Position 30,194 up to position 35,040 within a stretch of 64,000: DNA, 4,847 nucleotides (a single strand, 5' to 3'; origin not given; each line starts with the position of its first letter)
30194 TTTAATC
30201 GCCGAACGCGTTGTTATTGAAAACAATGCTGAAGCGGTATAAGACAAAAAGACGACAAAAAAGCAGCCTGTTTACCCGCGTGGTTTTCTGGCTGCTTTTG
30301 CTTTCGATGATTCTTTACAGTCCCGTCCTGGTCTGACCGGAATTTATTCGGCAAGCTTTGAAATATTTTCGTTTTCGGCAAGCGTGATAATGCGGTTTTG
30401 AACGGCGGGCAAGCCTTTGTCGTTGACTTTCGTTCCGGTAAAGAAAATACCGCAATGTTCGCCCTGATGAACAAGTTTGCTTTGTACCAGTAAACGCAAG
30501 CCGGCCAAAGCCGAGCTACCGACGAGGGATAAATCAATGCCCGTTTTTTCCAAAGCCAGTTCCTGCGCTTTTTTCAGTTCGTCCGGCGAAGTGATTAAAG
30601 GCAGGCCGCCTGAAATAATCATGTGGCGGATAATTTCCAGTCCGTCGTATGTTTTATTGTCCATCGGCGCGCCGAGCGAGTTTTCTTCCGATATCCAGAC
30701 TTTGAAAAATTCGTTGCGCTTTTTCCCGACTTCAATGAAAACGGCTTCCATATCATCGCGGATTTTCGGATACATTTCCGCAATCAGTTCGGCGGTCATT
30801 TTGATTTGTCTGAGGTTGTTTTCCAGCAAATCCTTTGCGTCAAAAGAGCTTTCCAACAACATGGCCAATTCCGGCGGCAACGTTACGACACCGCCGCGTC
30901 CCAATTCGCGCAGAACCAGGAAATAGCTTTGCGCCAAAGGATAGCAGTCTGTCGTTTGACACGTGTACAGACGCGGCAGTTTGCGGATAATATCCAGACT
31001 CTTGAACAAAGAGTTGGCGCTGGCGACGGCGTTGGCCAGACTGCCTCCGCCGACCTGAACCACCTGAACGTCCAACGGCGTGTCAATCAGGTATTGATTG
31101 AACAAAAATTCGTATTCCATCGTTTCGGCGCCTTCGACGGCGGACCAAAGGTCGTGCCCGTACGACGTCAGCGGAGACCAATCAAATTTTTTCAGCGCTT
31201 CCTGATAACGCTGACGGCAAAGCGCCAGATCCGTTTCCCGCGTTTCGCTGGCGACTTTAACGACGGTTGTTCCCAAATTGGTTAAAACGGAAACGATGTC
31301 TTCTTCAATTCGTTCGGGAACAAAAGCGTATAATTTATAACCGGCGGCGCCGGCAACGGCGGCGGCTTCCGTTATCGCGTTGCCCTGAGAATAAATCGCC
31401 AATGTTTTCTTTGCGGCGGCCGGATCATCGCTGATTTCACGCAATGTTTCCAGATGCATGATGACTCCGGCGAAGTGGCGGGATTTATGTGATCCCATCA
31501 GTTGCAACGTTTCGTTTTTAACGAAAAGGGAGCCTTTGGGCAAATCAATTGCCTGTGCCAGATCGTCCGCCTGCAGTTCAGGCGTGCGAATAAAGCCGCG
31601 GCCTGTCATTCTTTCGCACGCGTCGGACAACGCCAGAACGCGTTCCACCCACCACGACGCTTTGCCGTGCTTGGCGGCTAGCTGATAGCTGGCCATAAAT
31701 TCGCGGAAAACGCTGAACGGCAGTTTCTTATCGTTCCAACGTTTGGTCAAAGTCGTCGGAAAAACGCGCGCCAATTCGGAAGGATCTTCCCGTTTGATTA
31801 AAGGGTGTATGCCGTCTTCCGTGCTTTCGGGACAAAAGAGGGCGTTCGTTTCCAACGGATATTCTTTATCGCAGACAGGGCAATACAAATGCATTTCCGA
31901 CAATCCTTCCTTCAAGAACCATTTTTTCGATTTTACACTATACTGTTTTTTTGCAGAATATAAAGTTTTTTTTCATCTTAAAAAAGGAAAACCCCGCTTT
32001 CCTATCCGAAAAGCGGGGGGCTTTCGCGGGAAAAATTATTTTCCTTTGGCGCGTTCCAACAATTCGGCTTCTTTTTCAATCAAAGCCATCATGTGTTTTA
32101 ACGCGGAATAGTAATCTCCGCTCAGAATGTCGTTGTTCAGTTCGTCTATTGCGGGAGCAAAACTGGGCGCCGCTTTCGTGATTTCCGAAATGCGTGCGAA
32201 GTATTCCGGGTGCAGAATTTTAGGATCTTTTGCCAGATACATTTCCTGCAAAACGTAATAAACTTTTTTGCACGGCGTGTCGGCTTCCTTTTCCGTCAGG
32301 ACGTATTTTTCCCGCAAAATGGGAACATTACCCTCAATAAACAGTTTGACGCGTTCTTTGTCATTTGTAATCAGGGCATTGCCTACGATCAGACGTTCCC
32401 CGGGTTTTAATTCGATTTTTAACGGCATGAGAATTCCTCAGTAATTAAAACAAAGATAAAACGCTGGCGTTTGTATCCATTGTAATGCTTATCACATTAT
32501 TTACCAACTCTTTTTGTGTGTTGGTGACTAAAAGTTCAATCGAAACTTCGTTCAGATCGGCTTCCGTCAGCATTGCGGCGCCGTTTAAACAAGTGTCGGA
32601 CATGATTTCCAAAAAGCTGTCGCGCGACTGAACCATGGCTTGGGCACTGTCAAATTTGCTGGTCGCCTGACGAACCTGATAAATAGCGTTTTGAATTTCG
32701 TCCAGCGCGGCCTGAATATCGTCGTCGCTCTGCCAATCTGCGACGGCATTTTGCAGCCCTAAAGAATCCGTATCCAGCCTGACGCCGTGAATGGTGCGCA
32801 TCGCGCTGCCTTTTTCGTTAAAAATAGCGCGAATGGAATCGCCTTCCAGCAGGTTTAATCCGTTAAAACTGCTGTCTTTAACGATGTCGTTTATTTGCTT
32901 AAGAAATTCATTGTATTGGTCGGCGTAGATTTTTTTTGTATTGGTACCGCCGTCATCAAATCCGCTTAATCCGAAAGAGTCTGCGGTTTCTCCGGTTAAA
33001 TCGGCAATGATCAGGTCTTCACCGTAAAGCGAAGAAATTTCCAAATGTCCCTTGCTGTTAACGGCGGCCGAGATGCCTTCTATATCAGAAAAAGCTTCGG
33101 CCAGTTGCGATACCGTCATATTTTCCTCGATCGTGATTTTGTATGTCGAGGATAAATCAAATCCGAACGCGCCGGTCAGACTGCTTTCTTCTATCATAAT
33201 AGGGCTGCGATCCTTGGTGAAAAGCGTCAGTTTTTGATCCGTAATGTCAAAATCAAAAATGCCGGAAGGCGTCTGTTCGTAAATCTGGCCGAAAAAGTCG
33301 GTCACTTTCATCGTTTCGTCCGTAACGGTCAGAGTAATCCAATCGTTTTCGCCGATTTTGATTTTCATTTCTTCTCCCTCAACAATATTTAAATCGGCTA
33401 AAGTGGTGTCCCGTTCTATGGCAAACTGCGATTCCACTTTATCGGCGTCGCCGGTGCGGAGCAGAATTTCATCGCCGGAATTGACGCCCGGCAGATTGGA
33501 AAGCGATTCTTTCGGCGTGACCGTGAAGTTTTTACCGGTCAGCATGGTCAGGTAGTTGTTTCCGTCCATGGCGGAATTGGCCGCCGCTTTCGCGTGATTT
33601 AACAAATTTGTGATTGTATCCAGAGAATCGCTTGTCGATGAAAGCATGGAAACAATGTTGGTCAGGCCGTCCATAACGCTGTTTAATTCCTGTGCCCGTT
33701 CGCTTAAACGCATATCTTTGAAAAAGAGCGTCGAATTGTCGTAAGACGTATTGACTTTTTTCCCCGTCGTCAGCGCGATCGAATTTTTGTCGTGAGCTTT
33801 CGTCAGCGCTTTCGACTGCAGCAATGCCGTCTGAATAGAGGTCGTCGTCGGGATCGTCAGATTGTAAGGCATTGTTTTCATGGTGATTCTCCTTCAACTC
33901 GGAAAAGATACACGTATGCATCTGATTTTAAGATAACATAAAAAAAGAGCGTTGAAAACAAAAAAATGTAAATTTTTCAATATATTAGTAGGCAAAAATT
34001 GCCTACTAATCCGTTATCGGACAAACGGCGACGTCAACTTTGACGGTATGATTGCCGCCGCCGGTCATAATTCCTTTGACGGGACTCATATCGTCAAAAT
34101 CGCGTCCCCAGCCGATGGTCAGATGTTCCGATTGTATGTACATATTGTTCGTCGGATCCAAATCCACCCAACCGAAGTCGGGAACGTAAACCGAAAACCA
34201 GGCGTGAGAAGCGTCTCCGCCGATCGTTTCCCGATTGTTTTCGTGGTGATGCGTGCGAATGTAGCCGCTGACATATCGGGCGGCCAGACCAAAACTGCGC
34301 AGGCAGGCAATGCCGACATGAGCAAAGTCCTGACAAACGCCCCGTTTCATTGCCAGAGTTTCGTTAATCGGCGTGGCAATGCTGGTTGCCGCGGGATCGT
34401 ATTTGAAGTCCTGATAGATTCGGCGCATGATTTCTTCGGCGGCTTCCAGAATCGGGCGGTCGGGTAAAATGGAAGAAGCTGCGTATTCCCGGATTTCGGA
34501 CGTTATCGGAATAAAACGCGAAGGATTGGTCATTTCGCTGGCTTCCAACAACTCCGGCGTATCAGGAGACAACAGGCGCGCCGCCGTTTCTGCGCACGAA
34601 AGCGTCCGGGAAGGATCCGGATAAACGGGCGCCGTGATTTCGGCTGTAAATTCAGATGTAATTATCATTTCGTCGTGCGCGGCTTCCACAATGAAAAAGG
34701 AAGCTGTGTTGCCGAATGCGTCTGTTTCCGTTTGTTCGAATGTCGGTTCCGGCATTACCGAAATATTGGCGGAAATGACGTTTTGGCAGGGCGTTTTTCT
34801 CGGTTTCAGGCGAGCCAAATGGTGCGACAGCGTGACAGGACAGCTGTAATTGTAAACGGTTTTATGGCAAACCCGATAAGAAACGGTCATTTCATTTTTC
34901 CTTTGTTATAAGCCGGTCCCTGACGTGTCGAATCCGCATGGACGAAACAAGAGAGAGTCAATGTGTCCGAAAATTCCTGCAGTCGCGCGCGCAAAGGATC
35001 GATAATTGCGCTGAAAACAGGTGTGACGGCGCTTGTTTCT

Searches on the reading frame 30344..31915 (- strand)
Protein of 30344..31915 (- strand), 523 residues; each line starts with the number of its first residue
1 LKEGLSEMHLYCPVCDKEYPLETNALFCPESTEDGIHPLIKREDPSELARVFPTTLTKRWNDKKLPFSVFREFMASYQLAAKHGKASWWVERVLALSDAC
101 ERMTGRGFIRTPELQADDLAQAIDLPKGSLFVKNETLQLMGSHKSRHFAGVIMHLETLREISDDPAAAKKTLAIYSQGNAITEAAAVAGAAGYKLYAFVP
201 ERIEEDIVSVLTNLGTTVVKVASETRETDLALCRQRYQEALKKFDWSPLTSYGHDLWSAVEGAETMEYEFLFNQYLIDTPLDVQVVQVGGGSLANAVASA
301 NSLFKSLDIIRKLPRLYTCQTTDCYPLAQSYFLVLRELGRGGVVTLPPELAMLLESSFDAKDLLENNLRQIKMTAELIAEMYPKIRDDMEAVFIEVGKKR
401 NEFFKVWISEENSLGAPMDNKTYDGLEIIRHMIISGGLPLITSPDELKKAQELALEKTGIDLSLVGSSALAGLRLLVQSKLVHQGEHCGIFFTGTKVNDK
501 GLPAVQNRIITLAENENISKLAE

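Call 55: search_protein_families(library=pfam, proteins=[window:30344-31915:-], max_evalue=0.00001)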
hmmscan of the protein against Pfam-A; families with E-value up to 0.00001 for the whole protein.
window:30344-31915:- (523 aa): 1 family
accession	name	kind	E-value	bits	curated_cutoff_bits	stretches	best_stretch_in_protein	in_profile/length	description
PF00291.31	PALP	-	9.8e-25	87.9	35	1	109-331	6-202/295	Pyridoxal-phosphate dependent enzyme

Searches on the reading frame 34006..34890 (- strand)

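Call 55: search_protein_families(library=pfam, proteins=[window:34006-34890:-], max_evalue=0.00001)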
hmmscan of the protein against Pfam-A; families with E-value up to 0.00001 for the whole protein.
window:34006-34890:- (294 aa): 2 families
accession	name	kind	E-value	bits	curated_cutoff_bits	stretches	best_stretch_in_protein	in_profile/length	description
PF08379.15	Bact_transglu_N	-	1.4e-22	80.6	27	1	5-84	1-80/80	Bacterial transglutaminase-like N-terminal region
PF01841.26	Transglut_core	-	8.6e-22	77.9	23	1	143-246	10-108/108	Transglutaminase-like superfamily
